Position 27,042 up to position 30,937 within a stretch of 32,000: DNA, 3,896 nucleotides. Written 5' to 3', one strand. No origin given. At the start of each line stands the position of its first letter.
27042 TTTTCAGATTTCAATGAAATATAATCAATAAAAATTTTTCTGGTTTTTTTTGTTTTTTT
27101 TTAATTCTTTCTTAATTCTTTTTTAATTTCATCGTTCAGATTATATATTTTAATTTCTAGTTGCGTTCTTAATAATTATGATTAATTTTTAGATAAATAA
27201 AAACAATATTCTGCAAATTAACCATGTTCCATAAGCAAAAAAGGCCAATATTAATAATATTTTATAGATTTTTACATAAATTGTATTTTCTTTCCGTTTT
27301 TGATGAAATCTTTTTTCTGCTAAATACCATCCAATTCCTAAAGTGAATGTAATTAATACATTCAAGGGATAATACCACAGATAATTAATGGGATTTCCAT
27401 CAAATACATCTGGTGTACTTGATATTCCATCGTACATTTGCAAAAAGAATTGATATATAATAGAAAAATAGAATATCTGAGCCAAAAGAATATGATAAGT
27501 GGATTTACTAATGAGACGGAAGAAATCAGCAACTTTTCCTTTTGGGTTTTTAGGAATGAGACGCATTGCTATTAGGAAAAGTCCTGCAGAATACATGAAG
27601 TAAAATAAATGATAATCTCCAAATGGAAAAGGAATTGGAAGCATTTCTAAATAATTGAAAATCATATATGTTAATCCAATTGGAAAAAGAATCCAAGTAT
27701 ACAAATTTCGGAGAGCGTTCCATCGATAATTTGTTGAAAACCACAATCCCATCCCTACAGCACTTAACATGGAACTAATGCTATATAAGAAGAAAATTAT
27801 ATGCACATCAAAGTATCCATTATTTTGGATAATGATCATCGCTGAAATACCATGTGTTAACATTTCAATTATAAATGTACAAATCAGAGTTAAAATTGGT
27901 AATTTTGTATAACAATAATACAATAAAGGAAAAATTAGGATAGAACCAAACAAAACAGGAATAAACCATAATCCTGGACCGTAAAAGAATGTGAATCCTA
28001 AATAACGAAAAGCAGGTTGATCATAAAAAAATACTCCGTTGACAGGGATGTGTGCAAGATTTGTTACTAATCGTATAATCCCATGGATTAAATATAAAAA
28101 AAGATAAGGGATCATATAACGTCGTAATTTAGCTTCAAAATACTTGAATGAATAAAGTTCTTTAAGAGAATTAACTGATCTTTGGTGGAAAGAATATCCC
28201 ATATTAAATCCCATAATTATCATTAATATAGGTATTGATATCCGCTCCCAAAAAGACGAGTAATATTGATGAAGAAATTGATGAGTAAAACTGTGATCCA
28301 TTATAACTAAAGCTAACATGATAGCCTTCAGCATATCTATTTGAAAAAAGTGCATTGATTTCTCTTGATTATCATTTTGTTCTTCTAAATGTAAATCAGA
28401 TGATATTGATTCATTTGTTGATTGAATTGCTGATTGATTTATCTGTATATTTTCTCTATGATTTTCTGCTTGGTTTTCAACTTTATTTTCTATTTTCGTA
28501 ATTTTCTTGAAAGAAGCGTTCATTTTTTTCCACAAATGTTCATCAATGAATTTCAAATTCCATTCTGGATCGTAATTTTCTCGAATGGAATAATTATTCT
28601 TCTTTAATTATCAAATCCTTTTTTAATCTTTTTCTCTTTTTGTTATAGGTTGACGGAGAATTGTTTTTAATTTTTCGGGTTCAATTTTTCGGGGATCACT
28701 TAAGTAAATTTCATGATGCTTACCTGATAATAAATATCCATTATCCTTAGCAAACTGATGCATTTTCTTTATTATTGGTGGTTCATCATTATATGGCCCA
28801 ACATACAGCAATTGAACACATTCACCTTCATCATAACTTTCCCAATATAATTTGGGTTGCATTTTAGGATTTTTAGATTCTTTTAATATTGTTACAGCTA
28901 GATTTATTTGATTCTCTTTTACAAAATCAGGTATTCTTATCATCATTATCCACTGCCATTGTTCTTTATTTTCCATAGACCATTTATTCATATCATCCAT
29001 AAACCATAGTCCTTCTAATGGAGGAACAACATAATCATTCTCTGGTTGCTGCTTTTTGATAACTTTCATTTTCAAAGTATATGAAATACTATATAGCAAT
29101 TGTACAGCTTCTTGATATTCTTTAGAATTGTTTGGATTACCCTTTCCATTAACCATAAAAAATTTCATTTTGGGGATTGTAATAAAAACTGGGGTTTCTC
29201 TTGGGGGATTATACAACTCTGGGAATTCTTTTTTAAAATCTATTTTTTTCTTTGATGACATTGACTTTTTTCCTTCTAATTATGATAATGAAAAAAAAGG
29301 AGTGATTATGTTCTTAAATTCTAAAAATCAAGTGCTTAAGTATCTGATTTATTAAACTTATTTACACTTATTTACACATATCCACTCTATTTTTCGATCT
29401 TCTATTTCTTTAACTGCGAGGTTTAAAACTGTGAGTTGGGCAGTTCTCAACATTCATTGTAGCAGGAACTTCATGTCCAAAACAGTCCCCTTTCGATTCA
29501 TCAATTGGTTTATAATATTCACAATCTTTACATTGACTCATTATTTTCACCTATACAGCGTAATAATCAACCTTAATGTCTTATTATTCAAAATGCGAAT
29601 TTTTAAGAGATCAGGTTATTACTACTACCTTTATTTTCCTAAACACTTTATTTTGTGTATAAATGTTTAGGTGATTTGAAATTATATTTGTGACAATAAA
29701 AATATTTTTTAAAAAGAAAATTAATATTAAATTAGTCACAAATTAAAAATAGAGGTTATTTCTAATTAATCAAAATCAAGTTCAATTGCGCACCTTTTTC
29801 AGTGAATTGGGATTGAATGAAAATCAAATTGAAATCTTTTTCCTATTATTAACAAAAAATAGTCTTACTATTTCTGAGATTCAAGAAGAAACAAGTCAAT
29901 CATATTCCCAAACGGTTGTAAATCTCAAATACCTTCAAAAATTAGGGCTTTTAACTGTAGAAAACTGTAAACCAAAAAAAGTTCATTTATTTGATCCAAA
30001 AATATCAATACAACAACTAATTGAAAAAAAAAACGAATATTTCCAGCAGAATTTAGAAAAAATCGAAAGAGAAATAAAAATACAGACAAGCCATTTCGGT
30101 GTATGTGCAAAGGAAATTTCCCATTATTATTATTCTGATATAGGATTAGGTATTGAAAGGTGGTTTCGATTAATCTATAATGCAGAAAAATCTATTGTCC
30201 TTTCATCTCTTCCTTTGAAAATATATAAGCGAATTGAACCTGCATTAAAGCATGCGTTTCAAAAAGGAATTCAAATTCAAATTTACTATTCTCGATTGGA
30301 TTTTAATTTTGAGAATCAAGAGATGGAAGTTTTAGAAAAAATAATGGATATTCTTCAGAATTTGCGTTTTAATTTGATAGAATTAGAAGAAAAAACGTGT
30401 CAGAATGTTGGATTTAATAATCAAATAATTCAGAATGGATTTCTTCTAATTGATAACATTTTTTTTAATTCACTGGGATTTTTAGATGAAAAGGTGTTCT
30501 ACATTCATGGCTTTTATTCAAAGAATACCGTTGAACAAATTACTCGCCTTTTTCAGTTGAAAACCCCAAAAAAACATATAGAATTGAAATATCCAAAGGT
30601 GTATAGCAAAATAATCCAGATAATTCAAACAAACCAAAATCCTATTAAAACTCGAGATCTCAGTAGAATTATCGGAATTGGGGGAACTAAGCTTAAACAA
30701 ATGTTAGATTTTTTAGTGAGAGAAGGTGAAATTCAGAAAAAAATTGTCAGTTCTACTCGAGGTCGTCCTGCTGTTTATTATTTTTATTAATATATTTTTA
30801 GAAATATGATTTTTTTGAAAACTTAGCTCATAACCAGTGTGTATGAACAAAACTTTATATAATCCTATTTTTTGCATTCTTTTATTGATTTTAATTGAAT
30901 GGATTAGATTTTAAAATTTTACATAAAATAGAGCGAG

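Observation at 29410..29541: Hidden 43-aa minimal HiPIP/BssC-like [4Fe-4S] protein with no glycyl-radical partner in view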

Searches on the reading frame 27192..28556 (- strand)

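Call 4: search_protein_families(library=pfam, proteins=[window:27192-28556:-], max_evalue=1)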
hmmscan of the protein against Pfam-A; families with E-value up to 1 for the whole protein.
window:27192-28556:- (455 aa): 1 family
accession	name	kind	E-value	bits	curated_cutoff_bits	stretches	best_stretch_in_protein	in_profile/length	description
PF01757.29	Acyl_transf_3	-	3.7e-15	56.2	31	1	72-372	3-298/326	Acyltransferase domain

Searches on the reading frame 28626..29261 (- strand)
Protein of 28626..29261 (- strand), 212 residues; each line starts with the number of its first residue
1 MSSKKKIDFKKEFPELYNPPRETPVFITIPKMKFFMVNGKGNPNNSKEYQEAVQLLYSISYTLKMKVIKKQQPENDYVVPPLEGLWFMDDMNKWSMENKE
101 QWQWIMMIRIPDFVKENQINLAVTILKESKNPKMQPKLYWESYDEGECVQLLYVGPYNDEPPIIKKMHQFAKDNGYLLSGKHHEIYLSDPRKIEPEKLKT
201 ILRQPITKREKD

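Call 4: search_protein_families(library=pfam, proteins=[window:28626-29261:-], max_evalue=1)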
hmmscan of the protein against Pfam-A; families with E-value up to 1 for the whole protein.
window:28626-29261:- (212 aa): 1 family
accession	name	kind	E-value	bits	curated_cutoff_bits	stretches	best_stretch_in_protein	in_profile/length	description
PF06445.20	GyrI-like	-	1.3e-15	58.4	26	1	24-200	3-148/155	GyrI-like small molecule binding domain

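Call 35: search_solved_structures(query=window:28626-29261:-, max_evalue=0.01)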
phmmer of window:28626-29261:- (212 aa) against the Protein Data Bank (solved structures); distinct sequences matched with E-value up to 0.01: 7.
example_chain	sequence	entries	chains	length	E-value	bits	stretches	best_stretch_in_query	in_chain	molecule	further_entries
3b49_A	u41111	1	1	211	2.2e-52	181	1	3-206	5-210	Lin2189 protein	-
5x5m_A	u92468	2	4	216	1.8e-50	174.7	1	3-206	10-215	Lin2189 protein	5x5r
9rtm_A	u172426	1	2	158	1.7e-08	37.5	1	145-201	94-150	AraC effector-binding domain-containing protein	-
3e0h_A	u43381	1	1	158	3e-07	33.5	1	145-201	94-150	uncharacterized protein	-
2kcu_A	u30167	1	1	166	3.1e-07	33.5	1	145-201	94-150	protein CtR107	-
5kax_A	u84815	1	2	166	3.1e-07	33.5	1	145-201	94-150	CTR107 protein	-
9rtl_A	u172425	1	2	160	7.8e-07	32.1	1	145-201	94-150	AraC effector-binding domain-containing protein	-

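Call 44: search_solved_structures(query=window:28626-29261:-, max_evalue=1e-20, show_alignments=1)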
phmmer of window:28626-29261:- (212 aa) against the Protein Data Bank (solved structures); distinct sequences matched with E-value up to 1e-20: 2.
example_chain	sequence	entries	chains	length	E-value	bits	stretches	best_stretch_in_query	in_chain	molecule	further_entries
3b49_A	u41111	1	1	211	2.2e-52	181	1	3-206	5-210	Lin2189 protein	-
5x5m_A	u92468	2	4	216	1.8e-50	174.7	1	3-206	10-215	Lin2189 protein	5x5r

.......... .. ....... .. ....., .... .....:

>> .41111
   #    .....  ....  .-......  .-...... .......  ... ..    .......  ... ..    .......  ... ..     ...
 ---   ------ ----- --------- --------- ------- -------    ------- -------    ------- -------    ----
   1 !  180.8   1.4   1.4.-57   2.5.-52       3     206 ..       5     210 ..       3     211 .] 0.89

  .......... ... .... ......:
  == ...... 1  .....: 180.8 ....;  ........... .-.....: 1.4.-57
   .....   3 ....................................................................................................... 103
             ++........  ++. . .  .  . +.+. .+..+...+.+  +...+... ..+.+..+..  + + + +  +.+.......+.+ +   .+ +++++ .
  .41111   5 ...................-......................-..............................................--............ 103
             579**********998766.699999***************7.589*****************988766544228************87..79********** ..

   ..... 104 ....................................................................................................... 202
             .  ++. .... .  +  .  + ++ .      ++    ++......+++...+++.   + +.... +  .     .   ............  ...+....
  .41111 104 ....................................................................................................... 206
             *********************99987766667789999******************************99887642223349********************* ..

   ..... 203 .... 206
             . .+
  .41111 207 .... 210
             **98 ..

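Call 102: search_protein_families(library=padloc, proteins=[window:28626-29261:-], max_evalue=0.01)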
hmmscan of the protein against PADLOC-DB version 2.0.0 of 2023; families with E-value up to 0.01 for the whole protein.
window:28626-29261:- (212 aa): 0 families

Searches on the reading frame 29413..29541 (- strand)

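Call 4: search_protein_families(library=pfam, proteins=[window:29413-29541:-], max_evalue=1)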
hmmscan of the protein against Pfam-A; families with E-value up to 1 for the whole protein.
window:29413-29541:- (43 aa): 1 family
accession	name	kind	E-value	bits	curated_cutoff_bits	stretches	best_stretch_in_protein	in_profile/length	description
PF08201.16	BssC_TutF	-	0.015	15.8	25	1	1-20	1-27/56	BssC/TutF protein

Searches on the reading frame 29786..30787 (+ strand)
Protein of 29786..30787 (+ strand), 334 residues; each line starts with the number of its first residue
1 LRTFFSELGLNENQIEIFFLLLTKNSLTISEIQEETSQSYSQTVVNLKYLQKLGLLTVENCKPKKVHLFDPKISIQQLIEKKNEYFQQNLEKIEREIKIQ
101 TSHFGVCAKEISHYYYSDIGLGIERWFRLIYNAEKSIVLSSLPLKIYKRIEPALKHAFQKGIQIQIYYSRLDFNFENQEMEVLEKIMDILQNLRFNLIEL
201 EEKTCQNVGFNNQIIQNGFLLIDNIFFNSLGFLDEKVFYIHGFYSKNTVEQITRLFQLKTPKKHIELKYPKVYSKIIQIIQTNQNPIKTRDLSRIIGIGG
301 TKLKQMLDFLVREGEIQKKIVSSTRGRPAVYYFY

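Call 4: search_protein_families(library=pfam, proteins=[window:29786-30787:+], max_evalue=1)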
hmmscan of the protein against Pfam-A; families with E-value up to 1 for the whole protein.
window:29786-30787:+ (334 aa): 15 families
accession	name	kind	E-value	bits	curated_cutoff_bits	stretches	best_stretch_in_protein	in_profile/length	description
PF01978.25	TrmB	-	4.6e-10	39.6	25.6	1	6-71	2-67/68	Sugar-specific transcriptional regulator TrmB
PF12802.13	MarR_2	-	8.8e-05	23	27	1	9-59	2-53/61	MarR family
PF13412.12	HTH_24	-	0.0004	20.3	21.9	1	275-314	7-45/48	Winged helix-turn-helix DNA-binding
PF01022.26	HTH_5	-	0.0031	17.8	22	1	12-57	2-46/47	Bacterial regulatory protein, arsR family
PF04703.18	FaeA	-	0.025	15.3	20.7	1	275-320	4-49/62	FaeA-like protein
PF25212.1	HVO_A0114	-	0.044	14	27.6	1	10-62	20-72/84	HVO_A0114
PF11495.14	Regulator_TrmB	-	0.05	13.3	22.2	1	123-184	12-72/233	Archaeal transcriptional regulator TrmB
PF13463.12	HTH_27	-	0.052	14.3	22.2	1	10-65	1-58/68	Winged helix DNA-binding domain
PF25317.1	SAM_SMF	-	0.082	13.6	27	0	5-19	39-53/65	SMF/DprA SAM domain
PF08100.18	Dimerisation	-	0.1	12.9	25.6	0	17-60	30-74/93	O-methyltransferase dimerisation domain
PF13601.12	HTH_34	-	0.17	12.5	27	1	16-60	4-48/80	Winged helix DNA-binding domain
PF03193.22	RsgA_GTPase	-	0.28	11.4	30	1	131-208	21-97/174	RsgA GTPase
PF01047.28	MarR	-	0.31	11.4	24.6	0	10-58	1-49/59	MarR family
PF21476.4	PF0610-like_N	-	0.57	10.9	33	0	17-42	6-30/50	PF0610-like, N-terminal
PF12078.13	DUF3557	-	0.85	10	26.2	1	170-257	46-135/154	Domain of unknown function (DUF3557)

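Call 78: search_protein_families(library=ncbifam, proteins=[window:29786-30787:+], max_evalue=0.001)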
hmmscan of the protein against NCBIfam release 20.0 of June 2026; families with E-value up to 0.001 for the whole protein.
window:29786-30787:+ (334 aa): 3 families
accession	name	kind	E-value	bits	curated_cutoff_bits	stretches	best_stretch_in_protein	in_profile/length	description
NF040851.1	tran_reg_TrmB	equivalog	8.2e-07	28.5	600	1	4-172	10-169/338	HTH-type sugar-sensing transcriptional regulator TrmB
NF040939.2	trans_reg_lrs14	equivalog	4e-05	23.6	90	0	9-62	18-72/103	Lrs14 family HTH-type transcriptional regulator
NF047392.1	TransRegTrmBHalo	equivalog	4.7e-05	22.5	500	1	7-167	15-164/349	HTH-type sugar sensing transcriptional regulator TrmB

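Call 102: search_protein_families(library=padloc, proteins=[window:29786-30787:+], max_evalue=0.01)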
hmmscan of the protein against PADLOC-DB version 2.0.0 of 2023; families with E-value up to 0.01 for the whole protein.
window:29786-30787:+ (334 aa): 2 families
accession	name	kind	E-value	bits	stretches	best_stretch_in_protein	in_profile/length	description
PDLC01866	CARF3--CARF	-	0.0055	14.7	0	181-319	66-186/207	-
PDLC01044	Csa3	-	0.0084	14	0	9-59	133-181/194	Type I-A associated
